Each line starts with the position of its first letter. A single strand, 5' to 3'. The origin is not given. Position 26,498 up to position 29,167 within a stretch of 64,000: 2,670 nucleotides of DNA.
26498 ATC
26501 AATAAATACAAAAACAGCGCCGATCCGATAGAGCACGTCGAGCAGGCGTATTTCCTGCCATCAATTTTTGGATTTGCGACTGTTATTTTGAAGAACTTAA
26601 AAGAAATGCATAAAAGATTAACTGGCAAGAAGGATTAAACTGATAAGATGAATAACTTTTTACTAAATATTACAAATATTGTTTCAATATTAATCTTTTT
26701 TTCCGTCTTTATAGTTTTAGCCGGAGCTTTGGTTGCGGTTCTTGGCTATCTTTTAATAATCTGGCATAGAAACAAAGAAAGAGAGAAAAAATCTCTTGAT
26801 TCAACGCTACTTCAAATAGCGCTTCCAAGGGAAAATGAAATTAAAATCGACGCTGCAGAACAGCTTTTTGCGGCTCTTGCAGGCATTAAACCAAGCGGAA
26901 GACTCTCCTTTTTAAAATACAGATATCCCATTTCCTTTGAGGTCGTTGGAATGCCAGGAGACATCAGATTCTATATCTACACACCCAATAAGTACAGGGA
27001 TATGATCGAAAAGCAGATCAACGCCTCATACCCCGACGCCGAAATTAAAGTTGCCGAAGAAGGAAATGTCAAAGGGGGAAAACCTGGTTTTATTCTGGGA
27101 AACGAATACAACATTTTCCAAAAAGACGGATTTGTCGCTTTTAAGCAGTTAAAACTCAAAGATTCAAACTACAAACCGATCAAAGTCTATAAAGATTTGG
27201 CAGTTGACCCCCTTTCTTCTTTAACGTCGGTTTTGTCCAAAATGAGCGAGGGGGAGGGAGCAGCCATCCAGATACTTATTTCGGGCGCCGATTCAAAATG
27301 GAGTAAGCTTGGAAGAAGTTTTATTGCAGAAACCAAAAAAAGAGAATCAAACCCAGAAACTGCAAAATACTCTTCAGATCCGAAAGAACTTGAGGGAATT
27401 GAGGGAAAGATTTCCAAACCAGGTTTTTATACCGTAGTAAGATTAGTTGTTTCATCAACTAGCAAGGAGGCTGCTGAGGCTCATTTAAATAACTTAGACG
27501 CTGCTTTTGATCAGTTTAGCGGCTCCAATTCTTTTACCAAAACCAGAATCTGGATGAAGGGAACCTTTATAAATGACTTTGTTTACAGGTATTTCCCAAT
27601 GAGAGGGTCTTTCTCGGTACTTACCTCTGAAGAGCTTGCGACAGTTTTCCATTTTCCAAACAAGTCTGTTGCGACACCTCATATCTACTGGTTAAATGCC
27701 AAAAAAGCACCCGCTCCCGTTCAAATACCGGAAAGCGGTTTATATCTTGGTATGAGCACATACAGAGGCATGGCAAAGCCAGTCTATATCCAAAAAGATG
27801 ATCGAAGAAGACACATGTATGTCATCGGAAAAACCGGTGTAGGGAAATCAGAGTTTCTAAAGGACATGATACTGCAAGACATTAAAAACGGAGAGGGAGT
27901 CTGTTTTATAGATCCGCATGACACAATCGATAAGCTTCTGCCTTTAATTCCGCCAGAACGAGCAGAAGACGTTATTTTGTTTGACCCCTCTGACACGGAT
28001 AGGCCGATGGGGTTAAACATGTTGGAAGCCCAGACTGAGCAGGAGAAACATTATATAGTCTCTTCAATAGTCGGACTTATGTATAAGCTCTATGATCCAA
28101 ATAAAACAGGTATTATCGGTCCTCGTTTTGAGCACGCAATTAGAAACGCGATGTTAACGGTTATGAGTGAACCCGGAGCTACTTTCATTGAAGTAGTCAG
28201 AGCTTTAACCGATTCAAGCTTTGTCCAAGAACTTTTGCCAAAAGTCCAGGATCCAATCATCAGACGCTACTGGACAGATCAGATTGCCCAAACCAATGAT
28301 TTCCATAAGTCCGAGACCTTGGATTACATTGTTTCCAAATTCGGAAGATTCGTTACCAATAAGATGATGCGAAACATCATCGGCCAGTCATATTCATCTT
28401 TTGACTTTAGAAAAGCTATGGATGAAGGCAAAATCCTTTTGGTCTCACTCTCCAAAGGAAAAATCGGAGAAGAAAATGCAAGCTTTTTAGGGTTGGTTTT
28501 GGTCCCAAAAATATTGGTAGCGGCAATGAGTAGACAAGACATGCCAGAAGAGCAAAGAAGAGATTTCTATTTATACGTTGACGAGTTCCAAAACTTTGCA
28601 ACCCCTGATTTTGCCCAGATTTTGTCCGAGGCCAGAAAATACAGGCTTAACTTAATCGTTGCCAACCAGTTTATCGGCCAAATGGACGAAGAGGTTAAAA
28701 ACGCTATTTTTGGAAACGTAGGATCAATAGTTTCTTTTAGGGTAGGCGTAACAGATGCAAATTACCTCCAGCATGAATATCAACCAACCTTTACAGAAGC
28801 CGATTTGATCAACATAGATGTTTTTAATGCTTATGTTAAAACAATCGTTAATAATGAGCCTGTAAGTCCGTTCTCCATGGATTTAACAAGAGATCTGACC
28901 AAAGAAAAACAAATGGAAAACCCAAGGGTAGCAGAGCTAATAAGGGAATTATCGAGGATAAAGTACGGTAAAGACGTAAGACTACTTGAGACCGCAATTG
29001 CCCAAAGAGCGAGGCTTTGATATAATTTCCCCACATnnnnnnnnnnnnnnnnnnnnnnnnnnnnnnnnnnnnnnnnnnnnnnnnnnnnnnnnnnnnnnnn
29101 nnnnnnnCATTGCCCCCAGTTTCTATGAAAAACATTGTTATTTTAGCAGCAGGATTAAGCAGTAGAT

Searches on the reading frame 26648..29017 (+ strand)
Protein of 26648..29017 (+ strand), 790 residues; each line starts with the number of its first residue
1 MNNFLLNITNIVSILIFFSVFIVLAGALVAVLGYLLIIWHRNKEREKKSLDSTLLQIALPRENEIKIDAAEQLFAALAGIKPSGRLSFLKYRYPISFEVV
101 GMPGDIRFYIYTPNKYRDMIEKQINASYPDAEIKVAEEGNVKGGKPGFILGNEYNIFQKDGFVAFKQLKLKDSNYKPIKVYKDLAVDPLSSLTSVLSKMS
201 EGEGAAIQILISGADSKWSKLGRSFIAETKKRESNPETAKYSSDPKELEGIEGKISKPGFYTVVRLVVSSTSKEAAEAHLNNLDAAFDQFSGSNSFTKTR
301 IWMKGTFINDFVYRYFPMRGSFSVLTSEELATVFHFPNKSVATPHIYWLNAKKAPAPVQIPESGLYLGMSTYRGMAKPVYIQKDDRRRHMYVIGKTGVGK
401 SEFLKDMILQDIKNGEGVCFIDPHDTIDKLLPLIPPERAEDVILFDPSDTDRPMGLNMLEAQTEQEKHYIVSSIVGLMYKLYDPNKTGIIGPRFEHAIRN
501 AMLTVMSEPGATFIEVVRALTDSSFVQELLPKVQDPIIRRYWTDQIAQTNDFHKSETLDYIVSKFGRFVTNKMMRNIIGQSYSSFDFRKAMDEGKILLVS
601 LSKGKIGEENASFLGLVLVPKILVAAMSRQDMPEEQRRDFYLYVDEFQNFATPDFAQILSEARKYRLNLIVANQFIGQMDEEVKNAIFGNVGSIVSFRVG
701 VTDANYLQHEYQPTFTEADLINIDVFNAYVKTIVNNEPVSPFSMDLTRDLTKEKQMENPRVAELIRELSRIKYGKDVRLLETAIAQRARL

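Call 28: search_protein_families(library=pfam, proteins=[window:26648-29017:+], max_evalue=0.0001)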
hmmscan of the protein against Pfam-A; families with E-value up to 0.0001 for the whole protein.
window:26648-29017:+ (790 aa): 3 families
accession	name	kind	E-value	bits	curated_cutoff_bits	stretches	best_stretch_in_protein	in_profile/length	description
PF10412.15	TrwB_AAD_bind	-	6.4e-06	25.7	20.5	1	381-692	9-303/387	Type IV secretion-system coupling protein DNA-binding domain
PF01935.23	DUF87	-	1.4e-05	25.7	23.2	1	377-449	12-83/220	Helicase HerA, central domain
PF12696.13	TraG-D_C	-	2.3e-05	24.7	22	1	641-705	3-70/126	TraM recognition site of TraD and TraG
